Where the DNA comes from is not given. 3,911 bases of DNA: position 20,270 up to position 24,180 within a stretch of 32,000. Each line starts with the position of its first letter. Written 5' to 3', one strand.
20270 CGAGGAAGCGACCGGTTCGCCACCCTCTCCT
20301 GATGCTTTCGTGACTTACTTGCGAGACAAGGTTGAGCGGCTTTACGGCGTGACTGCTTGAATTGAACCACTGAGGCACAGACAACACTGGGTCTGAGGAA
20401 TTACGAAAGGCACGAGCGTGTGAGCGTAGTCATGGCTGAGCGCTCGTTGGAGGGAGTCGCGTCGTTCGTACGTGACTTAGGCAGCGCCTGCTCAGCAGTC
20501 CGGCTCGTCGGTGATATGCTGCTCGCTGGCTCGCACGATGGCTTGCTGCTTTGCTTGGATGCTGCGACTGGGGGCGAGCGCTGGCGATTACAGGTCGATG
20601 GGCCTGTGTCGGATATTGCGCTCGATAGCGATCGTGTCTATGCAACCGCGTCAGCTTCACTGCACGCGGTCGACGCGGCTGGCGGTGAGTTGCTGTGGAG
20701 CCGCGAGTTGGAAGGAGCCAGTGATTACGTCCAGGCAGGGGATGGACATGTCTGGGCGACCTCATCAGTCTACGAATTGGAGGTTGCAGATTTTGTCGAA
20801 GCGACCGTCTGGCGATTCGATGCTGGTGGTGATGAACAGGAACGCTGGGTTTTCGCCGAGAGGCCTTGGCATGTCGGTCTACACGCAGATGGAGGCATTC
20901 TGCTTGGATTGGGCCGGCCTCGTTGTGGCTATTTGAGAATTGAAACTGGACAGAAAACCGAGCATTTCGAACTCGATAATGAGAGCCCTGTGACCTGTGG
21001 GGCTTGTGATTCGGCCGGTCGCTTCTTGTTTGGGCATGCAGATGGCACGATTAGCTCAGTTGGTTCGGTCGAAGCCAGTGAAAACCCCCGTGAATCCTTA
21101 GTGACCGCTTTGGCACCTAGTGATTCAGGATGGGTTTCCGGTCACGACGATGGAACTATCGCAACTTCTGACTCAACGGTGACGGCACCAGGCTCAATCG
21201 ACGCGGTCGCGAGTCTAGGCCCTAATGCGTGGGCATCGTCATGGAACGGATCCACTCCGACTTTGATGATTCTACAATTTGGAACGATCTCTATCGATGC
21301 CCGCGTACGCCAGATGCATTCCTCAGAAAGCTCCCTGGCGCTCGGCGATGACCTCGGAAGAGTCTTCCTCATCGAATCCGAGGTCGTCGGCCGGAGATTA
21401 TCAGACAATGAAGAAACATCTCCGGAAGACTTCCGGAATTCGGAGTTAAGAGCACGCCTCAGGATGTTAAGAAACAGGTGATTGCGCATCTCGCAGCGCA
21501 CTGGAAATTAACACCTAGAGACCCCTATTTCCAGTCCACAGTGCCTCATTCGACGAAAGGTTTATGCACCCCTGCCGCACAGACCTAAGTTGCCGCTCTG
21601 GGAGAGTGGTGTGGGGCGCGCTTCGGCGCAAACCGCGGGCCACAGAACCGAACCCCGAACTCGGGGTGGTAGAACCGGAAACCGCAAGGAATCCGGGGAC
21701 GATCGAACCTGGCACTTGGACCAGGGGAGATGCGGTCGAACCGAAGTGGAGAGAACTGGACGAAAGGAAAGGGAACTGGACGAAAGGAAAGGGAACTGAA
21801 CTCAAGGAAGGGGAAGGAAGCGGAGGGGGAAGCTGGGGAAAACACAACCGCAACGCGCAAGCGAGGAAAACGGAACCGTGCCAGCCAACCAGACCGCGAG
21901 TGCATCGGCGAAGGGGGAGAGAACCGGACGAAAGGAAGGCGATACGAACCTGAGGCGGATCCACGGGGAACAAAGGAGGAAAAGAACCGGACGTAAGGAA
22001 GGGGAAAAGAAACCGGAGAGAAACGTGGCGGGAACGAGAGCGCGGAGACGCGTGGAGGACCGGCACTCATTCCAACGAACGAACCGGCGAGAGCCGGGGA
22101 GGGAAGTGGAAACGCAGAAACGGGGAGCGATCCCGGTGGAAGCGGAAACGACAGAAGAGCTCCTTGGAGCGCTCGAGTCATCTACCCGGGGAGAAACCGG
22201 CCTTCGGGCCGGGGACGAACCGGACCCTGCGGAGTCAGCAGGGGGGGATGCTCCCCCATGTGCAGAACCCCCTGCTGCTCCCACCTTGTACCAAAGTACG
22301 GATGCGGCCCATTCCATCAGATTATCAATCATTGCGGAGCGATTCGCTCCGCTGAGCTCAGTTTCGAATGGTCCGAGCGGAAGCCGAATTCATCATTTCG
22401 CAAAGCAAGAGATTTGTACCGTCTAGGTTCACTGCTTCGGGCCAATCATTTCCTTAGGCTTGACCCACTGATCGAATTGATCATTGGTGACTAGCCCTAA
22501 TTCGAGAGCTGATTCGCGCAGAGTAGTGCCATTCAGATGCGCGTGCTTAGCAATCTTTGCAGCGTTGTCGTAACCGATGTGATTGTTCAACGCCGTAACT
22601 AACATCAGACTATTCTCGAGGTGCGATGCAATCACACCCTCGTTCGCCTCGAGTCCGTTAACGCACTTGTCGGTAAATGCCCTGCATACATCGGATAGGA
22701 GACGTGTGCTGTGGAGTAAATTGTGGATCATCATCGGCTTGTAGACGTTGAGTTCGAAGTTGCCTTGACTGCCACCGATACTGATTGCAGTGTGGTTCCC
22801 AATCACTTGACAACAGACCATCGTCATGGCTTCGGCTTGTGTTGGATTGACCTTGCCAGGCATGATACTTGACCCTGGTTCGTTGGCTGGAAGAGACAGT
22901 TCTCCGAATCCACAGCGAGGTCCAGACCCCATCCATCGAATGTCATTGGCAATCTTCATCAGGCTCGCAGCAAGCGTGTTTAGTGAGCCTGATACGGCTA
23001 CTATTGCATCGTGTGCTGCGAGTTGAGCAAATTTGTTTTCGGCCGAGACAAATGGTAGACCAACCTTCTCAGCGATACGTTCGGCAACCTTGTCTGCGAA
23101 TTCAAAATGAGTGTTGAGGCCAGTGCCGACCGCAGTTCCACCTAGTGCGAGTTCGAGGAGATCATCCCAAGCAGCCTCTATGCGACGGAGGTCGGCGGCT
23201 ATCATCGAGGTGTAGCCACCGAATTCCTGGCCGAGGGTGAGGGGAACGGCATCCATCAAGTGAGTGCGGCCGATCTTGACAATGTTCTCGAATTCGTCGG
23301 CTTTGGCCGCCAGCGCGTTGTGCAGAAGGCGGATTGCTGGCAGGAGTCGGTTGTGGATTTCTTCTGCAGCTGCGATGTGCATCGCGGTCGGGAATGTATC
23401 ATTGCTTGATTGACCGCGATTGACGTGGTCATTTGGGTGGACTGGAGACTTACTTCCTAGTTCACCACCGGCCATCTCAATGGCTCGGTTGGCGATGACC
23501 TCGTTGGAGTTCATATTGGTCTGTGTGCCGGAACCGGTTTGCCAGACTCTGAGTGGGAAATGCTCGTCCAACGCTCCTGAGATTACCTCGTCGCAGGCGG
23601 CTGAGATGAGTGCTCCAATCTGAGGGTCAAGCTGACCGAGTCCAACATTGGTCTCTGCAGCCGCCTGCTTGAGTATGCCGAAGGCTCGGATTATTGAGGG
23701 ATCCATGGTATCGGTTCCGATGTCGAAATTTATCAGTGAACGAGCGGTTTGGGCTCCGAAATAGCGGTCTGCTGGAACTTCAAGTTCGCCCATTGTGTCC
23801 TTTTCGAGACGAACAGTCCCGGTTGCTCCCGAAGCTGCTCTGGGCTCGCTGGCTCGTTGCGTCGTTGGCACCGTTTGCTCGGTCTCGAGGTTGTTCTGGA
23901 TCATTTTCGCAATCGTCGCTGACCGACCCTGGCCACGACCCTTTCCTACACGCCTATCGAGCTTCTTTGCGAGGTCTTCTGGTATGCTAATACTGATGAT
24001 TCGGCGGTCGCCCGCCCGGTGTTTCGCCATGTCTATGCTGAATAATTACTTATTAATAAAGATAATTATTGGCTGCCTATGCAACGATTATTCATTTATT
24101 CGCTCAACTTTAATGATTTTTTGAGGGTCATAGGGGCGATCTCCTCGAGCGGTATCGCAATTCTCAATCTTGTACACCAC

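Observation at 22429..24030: Ribbon-helix-helix DNA-binding domain fused in frame to class II fumarase (possible trigger enzyme)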

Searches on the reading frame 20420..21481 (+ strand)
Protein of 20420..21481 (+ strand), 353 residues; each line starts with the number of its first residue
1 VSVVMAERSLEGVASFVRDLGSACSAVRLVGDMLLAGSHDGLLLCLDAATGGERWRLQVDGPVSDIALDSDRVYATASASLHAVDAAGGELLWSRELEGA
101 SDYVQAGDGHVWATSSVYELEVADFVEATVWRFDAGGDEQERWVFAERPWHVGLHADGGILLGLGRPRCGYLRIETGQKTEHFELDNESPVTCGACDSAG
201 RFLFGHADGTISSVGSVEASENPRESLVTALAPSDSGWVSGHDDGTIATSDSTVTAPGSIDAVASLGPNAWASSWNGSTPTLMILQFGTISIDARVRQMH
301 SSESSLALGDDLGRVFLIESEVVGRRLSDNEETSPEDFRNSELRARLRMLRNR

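Call 23: search_protein_families(library=pfam, proteins=[window:20420-21481:+], max_evalue=0.001)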
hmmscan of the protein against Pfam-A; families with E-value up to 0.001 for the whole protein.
window:20420-21481:+ (353 aa): 3 families
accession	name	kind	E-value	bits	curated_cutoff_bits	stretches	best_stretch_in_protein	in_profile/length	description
PF13360.13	PQQ_2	-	3.9e-17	63.1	27.6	2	29-99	31-102/233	Outer membrane protein assembly factor BamB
PF13570.13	Beta-prop_ACSF4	-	2.3e-06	27.7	133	1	27-98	99-174/329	Beta-alanine-activating enzyme, beta-propeller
PF08450.18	SGL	-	2.7e-05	24.4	26.3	0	107-212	2-109/246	SMP-30/Gluconolactonase/LRE-like region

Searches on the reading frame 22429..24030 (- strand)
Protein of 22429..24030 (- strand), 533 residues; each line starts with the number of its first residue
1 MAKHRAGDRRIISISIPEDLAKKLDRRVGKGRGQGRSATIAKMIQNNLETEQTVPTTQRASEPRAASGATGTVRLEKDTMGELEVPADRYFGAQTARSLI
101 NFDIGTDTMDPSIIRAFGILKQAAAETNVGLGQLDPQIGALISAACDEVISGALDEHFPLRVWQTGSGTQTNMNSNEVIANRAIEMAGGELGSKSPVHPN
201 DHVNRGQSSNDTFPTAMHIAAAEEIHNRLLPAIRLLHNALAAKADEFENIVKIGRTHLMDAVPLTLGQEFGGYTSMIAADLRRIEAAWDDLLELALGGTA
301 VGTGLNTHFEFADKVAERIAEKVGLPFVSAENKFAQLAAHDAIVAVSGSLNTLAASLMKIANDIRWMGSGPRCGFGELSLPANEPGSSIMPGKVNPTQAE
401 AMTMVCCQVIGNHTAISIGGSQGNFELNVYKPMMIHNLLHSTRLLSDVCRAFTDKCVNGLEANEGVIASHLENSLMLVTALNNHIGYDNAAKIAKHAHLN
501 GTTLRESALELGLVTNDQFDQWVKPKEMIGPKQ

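Call 3: search_protein_families(library=pfam, proteins=[window:22429-24030:-], max_evalue=10)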
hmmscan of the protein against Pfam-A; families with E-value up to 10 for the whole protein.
window:22429-24030:- (533 aa): 3 families
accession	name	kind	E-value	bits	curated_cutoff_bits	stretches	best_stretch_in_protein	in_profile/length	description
PF00206.25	Lyase_1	-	1.7e-110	369.7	27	1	81-411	1-312/312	Lyase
PF10415.14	FumaraseC_C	-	7.2e-25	87.6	32.5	1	477-529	1-53/54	Fumarase C C-terminus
PF01402.27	RHH_1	-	0.00062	20.1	20.5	1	12-40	2-29/39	Ribbon-helix-helix protein, copG family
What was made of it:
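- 22432..23814 (-): Class II fumarase body (residues 73-533). Lyase_1 and FumaraseC_C (call 3).
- On Class II fumarate hydratase (FumC; TIGR00979): Lyase_1 E 1.7e-110 and FumaraseC_C E 7.2e-25 (call 3).
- Checked: Pfam Lyase_1 covers 81-411 and FumaraseC_C covers 477-529 (call 3).
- In the full-length protein it scores 20.1 bits, just below Pfam's 20.5 cut-off (call 3).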

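Call 4: search_protein_families(library=ncbifam, proteins=[window:22429-24030:-], max_evalue=10)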
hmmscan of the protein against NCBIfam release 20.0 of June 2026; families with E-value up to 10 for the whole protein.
window:22429-24030:- (533 aa): 20 families
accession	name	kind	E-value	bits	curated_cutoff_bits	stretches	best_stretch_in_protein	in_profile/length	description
TIGR00979.1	fumC_II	equivalog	1.7e-227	755.7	664.75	1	73-530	1-458/458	class II fumarate hydratase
NF009089.0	PRK12425.1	equivalog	1.6e-193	643.7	840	1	74-531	3-460/464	class II fumarate hydratase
NF008909.0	PRK12273.1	subfamily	1.1e-163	545.5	510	1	72-532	4-465/474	aspartate ammonia-lyase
TIGR00839.1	aspA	equivalog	2.9e-146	488.1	681.2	1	74-531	1-459/468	aspartate ammonia-lyase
NF011092.0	PRK14515.1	subfamily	1.4e-135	452.8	876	1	71-531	9-468/479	aspartate ammonia-lyase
TIGR00928.1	purB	equivalog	3.3e-27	95.3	326.2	1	201-481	89-361/436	adenylosuccinate lyase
TIGR02426.1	protocat_pcaB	equivalog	1.7e-21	76.5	355.75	1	198-407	88-286/338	3-carboxy-cis,cis-muconate cycloisomerase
NF006554.0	PRK09053.1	equivalog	2e-20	73.1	595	1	201-498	101-395/453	3-carboxy-cis,cis-muconate cycloisomerase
TIGR00838.1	argH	equivalog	6.9e-19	68.2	279.5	1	201-416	99-304/455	argininosuccinate lyase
NF052556.1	NtrsucLyaStm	equivalog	6.6e-17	61.5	650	1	122-409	38-320/466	nitrosuccinate lyase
NF004631.0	PRK05975.1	equivalog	1.6e-14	53.7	371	1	200-403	99-289/352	3-carboxy-cis,cis-muconate cycloisomerase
NF006500.1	PRK08937.2-4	subfamily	2.9e-14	52.7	626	1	201-405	99-295/448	adenylosuccinate lyase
NF006764.0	PRK09285.1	equivalog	6.5e-13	47.9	446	1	207-400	121-308/456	adenylosuccinate lyase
NF008964.0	PRK12308.1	equivalog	2.7e-12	45.9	657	1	203-416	103-306/624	argininosuccinate lyase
NF052536.2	CoM_syn_XcbD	exception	1.1e-10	40.8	600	1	220-503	117-398/443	3-sulfopropionylcysteine synthase XcbD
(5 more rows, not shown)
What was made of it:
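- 22432..23814 (-): TIGR00979 covers 73-530 at 755.7 bits, above its cut-off (call 4).
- On Class II fumarate hydratase (FumC; TIGR00979): 755.7 bits against a cut-off of 664.75; residues 73-530 match model positions 1-458 (call 4). The aspartase model TIGR00839 scores 488 bits, below its cut-off of 681 (call 4), which favours fumarase.
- Checked: The fumarase equivalog model TIGR00979 aligns from residue 73 to 530 (755.7 bits against a cut-off of 664.75; call 4).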

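Call 6: find_homologous_proteins(query=window:22429-24030:-, max_evalue=1e-10)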
Query window:22429-24030:- (533 aa): 8000 proteins with E <= 1e-10 among 8000 candidates; the best 120 are listed.
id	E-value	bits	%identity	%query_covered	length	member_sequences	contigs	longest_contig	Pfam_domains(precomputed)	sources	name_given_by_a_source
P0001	0.0e+0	1182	99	100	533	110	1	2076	PF10415.15,PF00206.26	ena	-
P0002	0.0e+0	1180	99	100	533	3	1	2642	PF10415.15,PF00206.26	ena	-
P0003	0.0e+0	1096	90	100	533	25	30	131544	PF10415.15,PF00206.26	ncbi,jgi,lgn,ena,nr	ncbi:MAG: class II fumarate hydratase [Candidatus Thalassarchaeum sp.]|nr:class II fumarate hydratas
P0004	0.0e+0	1096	90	100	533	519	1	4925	PF10415.15,PF00206.26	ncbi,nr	ncbi:MAG: class II fumarate hydratase [Candidatus Thermoplasmatota archaeon]|nr:class II fumarate hy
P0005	0.0e+0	1083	89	100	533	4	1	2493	PF10415.15,PF00206.26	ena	-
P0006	0.0e+0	1080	89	100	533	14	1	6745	PF10415.15,PF00206.26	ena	-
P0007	0.0e+0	1079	89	100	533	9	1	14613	PF10415.15,PF00206.26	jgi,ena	-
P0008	0.0e+0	1078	89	100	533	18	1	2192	PF10415.15,PF00206.26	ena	-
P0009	0.0e+0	1070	88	100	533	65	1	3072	PF10415.15,PF00206.26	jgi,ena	-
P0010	0.0e+0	1018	84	100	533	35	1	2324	PF10415.15,PF00206.26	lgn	-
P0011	1.8e-298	1009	83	100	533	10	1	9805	PF10415.15,PF00206.26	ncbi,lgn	-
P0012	2.8e-298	1008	90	92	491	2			PF10415.15,PF00206.26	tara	tara:strand:- start:729 stop:2204 length:1476 start_codon:yes stop_codon:yes gene_type:complete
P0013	3.1e-295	998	83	100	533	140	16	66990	PF10415.15,PF00206.26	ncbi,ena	-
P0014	1.4e-286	969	81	100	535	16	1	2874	PF10415.15,PF00206.26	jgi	jgi:fumarate hydratase class II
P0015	8.5e-281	950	79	100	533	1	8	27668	PF10415.15,PF00206.26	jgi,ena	jgi:fumarate hydratase class II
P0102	5.2e-265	898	74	100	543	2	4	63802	PF10415.15,PF00206.26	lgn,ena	-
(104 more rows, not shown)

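Call 58: predict_structure(alignment_id=A1)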
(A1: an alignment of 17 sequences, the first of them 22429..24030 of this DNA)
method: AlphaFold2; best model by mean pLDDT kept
length: 533 residues; sequences in the alignment: 17
mean_pLDDT: 71.0   pTM: 0.72
mean pLDDT of the five models: 71.0, 68.1, 67.3, 64.2, 62.6
residues with pLDDT >= 90: 90; 70-90: 239; 50-70: 102; < 50: 102
segments of 3 or more residues with pLDDT < 50: 1-16, 29-45, 47-58, 206-208, 255-260, 298-306, 369-396, 421-425, 530-533
pLDDT, mean of each block of 10 residues (from residue 1): 29 45 53 46 44 40 80 86 90 85 74 90 88 89 94 89 65 85 91 81 54 78 91 95 87 52 74 94 88 62 44 85 86 60 86 88 64 32 27 44 70 69 51 79 85 80 72 67 74 71 78 83 63 37
secondary structure, 60 per line:
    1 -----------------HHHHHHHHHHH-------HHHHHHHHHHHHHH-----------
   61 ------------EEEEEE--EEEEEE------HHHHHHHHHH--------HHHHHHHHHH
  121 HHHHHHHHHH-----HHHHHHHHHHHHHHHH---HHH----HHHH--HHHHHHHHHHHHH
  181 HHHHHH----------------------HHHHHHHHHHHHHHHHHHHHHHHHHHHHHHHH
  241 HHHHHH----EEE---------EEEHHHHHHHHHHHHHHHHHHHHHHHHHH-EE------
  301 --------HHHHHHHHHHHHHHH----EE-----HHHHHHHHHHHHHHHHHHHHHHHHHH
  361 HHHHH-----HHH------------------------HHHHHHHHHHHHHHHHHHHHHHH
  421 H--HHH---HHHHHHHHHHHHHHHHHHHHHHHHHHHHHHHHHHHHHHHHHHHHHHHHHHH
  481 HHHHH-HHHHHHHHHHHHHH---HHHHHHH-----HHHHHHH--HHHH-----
elements in order: H18-28 H36-49 E73-78 E81-86 H93-102 H111-130 H136-151 H162-165 H168-186 H209-246 E251-253 E263-265 H266-291 H309-323 H335-365 H398-421 H430-485 H487-500 H504-510 H516-522 H525-528
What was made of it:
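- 22432..23814 (-): AF2 core is confident (call 58).
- On Trigger enzymes with a fused DNA-binding domain (PutA type): The full-length AF2 model gave no confident placement of the RHH relative to the enzyme core (call 58).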

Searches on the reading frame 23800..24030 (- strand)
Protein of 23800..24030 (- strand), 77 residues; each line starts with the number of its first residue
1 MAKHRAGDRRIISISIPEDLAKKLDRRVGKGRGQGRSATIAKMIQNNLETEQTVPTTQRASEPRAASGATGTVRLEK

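Call 3: search_protein_families(library=pfam, proteins=[window:23800-24030:-], max_evalue=10)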
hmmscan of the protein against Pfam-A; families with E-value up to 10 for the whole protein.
window:23800-24030:- (77 aa): 2 families
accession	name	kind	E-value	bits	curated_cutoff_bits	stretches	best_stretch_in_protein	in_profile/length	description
PF01402.27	RHH_1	-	0.00018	21.7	20.5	1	12-44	2-33/39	Ribbon-helix-helix protein, copG family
PF15919.11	HicB_lk_antitox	-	0.056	14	27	1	11-43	91-122/123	HicB_like antitoxin of bacterial toxin-antitoxin system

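Call 4: search_protein_families(library=ncbifam, proteins=[window:23800-24030:-], max_evalue=10)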
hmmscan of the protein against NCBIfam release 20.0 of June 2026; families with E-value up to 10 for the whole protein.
window:23800-24030:- (77 aa): 6 families
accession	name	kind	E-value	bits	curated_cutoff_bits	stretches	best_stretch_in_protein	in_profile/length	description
NF002815.0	PRK02967.1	equivalog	0.0079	16.2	83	1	12-56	4-48/139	nickel-responsive transcriptional regulator NikR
NF010290.0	PRK13730.1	subfamily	0.015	14.8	333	1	3-51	87-132/212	type-F conjugative transfer system pilin assembly protein TrbC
TIGR02793.1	nikR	equivalog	0.017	15.4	175.45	1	12-57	3-48/129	nickel-responsive transcriptional regulator NikR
NF001884.0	PRK00630.1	subfamily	0.038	14.1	119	1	12-52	13-53/148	nickel responsive regulator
NF053762.1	aCcr1_fam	equivalog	0.12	12.3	60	1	10-27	1-18/38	aCcr1 family cell cycle regulator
NF002169.0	PRK01002.1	subfamily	0.12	12.3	111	1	12-49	7-44/141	nickel responsive regulator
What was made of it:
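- On NikR family: The best NikR model scores 16.2 bits against a cut-off of 83 (call 4).
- Four NikR N-terminal models hit residues 12-57 at weak E-values (0.008-0.12; call 4).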

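Call 35: search_protein_families(library=pfam, alignment_id=A4, max_evalue=0.01)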
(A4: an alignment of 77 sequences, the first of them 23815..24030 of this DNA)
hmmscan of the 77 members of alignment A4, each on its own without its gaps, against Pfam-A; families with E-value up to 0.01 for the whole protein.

A. member 1, window:23815-24030:- (72 aa): 1 family
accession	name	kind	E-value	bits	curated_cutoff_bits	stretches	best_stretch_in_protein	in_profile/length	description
PF01402.27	RHH_1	-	0.00017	21.9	20.5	1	12-44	2-33/39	Ribbon-helix-helix protein, copG family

B. families by the number of members that match (of 77 scanned): 1 family
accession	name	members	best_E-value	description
PF01402.27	RHH_1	76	2.3e-05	Ribbon-helix-helix protein, copG family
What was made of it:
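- On Ribbon-helix-helix superfamily (Pfam RHH_1 / CopG-Arc-MetJ-NikR type): 76 of 77 orthologues hit at E<=0.01, and no other family is hit (calls 3, 35).
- RHH_1 is the only Pfam family hit, in 76 of 77 orthologous N-termini (best E 2.3e-5; call 35).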
